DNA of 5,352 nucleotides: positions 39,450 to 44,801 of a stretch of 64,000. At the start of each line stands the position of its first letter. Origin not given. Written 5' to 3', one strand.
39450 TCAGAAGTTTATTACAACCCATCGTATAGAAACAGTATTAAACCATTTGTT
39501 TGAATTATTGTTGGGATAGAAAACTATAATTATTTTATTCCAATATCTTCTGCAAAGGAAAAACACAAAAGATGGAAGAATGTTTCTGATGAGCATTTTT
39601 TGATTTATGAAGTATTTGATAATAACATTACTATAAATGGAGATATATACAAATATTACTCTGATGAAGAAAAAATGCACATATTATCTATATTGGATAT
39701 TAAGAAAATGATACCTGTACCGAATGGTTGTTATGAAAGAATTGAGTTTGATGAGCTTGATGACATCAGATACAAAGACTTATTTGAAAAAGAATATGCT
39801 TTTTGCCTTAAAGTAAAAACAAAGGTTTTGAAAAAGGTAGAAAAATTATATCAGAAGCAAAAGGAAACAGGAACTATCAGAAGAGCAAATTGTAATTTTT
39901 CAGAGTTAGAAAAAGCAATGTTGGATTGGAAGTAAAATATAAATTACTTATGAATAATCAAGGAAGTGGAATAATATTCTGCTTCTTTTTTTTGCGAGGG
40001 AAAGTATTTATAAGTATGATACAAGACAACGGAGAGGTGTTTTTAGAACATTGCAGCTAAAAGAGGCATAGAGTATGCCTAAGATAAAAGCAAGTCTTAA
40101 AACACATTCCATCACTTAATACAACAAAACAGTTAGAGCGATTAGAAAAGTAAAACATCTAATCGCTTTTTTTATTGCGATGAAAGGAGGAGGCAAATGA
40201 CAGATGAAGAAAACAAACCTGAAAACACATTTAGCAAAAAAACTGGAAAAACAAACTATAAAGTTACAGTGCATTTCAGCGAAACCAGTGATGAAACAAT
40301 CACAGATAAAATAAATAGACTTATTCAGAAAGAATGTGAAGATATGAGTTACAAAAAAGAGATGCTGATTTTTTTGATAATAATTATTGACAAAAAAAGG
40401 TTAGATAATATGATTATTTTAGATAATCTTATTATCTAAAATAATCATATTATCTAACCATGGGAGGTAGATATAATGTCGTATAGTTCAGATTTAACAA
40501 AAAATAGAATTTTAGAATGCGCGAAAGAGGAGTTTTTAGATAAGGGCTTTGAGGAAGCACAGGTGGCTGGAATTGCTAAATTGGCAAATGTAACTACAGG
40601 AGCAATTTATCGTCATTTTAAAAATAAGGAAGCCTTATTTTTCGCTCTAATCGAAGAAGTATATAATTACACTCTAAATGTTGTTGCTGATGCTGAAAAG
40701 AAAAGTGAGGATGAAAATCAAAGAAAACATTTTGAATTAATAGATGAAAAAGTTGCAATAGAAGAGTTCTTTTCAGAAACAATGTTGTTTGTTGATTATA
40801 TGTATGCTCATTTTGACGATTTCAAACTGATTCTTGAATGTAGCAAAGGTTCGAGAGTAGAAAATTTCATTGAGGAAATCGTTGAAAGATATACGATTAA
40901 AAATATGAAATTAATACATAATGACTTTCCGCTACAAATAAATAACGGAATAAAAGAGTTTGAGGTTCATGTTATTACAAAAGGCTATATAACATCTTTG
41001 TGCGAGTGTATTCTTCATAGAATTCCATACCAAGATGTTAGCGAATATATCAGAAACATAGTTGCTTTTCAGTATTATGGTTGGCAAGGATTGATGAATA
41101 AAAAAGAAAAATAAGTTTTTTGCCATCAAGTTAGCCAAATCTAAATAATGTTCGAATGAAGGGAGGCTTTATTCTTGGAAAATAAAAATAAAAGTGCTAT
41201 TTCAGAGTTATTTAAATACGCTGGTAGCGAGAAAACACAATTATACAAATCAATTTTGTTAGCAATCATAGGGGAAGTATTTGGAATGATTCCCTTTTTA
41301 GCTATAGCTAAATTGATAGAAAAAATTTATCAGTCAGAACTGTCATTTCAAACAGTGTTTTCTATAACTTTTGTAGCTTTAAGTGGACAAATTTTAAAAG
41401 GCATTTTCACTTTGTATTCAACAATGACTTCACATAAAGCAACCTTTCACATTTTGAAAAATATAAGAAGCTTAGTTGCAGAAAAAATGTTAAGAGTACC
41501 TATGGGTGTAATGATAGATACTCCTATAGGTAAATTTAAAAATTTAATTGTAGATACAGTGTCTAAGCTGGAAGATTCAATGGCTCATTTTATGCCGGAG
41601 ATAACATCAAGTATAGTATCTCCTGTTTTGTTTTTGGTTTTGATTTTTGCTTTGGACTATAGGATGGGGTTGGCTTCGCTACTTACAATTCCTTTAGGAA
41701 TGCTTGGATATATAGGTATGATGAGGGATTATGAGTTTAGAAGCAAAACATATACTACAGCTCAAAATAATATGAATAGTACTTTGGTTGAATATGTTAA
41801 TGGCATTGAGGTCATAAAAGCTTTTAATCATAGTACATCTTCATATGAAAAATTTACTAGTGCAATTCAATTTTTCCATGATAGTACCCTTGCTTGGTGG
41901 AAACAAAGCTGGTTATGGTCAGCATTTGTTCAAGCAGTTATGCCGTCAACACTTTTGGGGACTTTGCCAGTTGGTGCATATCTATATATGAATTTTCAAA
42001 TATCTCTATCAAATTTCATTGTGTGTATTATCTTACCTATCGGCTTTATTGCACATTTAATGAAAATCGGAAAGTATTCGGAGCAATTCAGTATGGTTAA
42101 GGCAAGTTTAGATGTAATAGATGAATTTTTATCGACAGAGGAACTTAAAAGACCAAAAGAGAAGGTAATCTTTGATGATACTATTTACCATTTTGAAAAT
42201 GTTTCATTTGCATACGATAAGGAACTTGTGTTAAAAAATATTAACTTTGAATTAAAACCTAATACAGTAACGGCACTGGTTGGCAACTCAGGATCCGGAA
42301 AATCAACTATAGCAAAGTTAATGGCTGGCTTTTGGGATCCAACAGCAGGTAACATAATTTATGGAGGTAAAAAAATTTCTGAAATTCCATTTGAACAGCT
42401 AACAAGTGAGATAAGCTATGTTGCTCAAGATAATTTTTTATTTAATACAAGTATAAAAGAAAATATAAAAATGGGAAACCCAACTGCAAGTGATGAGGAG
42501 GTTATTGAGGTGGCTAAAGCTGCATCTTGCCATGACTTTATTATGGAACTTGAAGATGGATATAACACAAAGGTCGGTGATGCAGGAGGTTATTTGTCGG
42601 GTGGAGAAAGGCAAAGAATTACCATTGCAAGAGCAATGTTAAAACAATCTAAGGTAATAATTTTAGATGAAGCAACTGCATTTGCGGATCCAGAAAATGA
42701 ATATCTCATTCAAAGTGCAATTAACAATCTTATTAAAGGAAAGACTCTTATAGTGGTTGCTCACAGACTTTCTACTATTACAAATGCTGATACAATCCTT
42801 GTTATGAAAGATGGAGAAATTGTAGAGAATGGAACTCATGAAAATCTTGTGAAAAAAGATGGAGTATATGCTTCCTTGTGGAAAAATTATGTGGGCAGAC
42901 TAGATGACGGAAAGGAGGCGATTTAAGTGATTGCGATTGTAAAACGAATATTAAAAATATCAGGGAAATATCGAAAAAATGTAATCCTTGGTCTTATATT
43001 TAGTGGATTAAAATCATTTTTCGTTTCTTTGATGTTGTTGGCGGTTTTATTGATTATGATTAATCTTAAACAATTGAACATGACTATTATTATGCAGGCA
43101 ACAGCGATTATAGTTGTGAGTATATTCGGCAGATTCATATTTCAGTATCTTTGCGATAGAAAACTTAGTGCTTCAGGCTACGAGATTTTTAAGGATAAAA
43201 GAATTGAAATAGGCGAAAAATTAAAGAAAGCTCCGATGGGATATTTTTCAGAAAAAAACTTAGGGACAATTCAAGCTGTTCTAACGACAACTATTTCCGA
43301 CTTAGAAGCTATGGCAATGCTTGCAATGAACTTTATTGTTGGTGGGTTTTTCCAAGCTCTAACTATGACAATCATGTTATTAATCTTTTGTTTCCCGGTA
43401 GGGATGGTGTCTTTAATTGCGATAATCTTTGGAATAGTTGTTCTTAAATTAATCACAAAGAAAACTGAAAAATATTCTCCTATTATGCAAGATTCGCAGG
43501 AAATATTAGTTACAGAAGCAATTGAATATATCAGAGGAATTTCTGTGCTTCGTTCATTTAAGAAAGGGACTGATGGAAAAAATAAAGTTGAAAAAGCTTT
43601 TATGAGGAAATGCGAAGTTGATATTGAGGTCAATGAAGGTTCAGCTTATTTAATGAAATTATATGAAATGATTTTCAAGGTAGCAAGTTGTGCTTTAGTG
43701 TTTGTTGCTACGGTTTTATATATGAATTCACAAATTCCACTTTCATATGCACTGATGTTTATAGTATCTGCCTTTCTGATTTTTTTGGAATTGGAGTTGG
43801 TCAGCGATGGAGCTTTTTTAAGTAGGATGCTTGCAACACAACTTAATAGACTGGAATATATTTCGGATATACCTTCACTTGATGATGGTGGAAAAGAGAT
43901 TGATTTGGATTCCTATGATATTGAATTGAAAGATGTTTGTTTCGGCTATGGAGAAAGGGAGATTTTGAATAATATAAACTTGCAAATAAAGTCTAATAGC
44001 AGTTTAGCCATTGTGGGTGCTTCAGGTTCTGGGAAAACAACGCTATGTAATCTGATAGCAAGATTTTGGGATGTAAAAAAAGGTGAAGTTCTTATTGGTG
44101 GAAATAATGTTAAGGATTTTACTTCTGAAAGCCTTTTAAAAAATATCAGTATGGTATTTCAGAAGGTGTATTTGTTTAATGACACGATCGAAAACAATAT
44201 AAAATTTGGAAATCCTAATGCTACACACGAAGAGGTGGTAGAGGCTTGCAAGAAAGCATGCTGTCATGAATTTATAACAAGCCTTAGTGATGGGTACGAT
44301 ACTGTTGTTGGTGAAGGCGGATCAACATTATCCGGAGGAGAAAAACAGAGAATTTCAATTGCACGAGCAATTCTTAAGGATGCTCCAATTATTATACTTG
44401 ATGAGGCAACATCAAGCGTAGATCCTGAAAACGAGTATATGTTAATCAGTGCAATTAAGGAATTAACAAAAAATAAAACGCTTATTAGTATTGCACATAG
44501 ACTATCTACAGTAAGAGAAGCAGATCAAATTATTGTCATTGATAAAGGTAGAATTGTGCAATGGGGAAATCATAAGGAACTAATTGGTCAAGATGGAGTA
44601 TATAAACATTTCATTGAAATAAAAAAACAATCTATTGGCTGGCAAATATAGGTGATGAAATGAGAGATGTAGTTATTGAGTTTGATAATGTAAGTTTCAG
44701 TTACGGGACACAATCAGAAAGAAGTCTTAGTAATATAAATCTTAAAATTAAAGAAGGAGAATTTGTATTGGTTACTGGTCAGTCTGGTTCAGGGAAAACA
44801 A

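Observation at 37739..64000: Two hsdM copies broken at the identical codon, a reiterated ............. core, and 101-bp direct repeats: a recombination hotspot bounding a ~26-kb island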

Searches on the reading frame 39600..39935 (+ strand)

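Call 9: search_protein_families(library=pfam, proteins=[window:39600-39935:+], max_evalue=0.01)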
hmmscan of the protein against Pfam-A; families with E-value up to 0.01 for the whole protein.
window:39600-39935:+ (111 aa): 1 family
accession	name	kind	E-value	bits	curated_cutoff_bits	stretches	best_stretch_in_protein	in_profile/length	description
PF13958.12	ToxN_toxin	-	2.2e-20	73.9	25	1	15-108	64-157/159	Toxin ToxN, type III toxin-antitoxin system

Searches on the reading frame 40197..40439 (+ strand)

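Call 69: search_protein_families(library=pfam, proteins=[window:40197-40439:+], max_evalue=0.01)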
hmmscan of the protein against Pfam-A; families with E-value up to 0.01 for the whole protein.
window:40197-40439:+ (80 aa): 1 family
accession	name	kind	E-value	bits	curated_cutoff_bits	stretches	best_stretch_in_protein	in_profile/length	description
PF14202.11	TnpW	-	7.8e-12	45.2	25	1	14-46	3-35/35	Transposon-encoded protein TnpW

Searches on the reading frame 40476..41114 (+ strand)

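Call 9: search_protein_families(library=pfam, proteins=[window:40476-41114:+], max_evalue=0.01)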
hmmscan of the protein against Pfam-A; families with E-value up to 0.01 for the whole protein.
window:40476-41114:+ (212 aa): 2 families
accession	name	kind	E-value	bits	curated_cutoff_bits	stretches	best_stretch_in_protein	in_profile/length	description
PF00440.29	TetR_N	-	4.8e-15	55.5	24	1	12-58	1-47/47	Bacterial regulatory proteins, tetR family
PF03464.20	eRF1_2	-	0.0028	18.4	27.1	0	52-161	11-122/133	eRF1 domain 2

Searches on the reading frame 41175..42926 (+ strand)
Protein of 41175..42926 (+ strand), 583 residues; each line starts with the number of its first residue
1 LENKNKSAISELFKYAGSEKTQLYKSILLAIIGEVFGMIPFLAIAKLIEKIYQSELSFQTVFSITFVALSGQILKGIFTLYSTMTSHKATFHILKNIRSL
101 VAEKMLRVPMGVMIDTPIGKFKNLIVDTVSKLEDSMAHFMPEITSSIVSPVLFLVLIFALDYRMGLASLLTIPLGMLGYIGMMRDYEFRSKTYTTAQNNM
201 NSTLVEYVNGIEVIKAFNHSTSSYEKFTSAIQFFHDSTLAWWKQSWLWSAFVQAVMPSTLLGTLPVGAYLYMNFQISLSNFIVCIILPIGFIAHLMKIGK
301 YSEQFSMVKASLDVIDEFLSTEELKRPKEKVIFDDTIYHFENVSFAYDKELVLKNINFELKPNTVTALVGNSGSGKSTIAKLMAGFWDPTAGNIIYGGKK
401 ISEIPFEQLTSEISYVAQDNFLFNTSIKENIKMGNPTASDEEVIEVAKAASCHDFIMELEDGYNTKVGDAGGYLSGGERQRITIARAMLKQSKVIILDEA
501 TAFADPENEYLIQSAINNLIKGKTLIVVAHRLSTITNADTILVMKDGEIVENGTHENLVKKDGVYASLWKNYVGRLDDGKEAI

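Call 9: search_protein_families(library=pfam, proteins=[window:41175-42926:+], max_evalue=0.01)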
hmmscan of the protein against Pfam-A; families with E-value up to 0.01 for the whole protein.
window:41175-42926:+ (583 aa): 7 families
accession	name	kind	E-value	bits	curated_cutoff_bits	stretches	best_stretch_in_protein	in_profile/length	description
PF00005.33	ABC_tran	-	2.4e-33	116.1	25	1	353-502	1-137/137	ABC transporter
PF00664.28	ABC_membrane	-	3.4e-22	79.8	28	1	26-287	4-266/274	ABC transporter transmembrane region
PF02463.25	SMC_N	-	4.4e-07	30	40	1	473-544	136-211/220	RecF/RecN/SMC N terminal domain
PF13479.12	AAA_24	-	0.001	19.4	27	0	365-514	4-87/195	AAA domain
PF13555.12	AAA_29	-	0.0021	18.2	27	1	358-379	17-38/61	P-loop containing region of AAA domain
PF13401.12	AAA_22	-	0.0051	17.6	27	0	364-511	6-104/130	AAA domain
PF03193.22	RsgA_GTPase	-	0.0066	16.7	30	0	349-384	93-127/174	RsgA GTPase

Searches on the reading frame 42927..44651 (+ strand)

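Call 9: search_protein_families(library=pfam, proteins=[window:42927-44651:+], max_evalue=0.01)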
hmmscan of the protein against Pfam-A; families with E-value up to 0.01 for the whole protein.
window:42927-44651:+ (574 aa): 5 families
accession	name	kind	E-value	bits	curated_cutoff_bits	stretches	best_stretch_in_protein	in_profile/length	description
PF00005.33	ABC_tran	-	1.2e-31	110.5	25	1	347-496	1-137/137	ABC transporter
PF00664.28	ABC_membrane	-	4e-10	40.3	28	1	20-285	5-270/274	ABC transporter transmembrane region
PF02463.25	SMC_N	-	1e-08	35.3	40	1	399-539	122-212/220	RecF/RecN/SMC N terminal domain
PF13401.12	AAA_22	-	0.00046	21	27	1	356-417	4-33/130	AAA domain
PF20720.3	nSTAND3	-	0.0015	18.6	27.2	1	348-423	8-77/155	Novel STAND NTPase 3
